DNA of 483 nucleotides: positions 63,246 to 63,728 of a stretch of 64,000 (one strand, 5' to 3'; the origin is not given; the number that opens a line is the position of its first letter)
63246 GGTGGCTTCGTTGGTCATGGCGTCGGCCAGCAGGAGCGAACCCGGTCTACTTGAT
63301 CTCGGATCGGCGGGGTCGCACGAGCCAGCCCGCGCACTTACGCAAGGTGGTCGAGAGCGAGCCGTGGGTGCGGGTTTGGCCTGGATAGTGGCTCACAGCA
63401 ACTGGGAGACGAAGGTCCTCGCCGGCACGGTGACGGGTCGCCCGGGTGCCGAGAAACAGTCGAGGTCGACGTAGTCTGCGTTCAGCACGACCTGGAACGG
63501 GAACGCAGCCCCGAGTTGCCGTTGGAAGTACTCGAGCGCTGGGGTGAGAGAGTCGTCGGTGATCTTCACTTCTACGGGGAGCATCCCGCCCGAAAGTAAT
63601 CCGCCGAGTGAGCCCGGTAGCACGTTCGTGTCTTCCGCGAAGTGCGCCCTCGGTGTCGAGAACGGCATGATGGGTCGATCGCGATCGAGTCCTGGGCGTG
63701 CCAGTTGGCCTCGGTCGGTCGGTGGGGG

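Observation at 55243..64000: Novel-looking ~1.55 kb IS element with an HUH-type transposase but conventional-looking imperfect terminal repeats, present as 1 complete + 3 partial copies within 9 kb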

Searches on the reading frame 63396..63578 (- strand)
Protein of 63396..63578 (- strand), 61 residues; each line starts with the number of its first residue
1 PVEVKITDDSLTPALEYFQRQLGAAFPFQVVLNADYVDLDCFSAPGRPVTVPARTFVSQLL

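Call 73: search_protein_families(library=pfam, proteins=[window:63396-63578:-], max_evalue=0.01)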
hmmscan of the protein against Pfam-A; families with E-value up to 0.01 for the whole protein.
window:63396-63578:- (61 aa): 0 families

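Call 74: find_homologous_proteins(query=window:63396-63578:-, max_evalue=0.001)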
Query window:63396-63578:- (61 aa): 1 proteins with E <= 0.001 among 1 candidates.
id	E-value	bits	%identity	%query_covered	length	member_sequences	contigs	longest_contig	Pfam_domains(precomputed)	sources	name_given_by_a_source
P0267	8.5e-33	128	100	100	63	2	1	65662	-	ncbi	ncbi:MAG: hypothetical protein AB7O52_17120 [Planctomycetota bacterium]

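Call 75: find_encoding_contigs(protein=P0267, flank=10000)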
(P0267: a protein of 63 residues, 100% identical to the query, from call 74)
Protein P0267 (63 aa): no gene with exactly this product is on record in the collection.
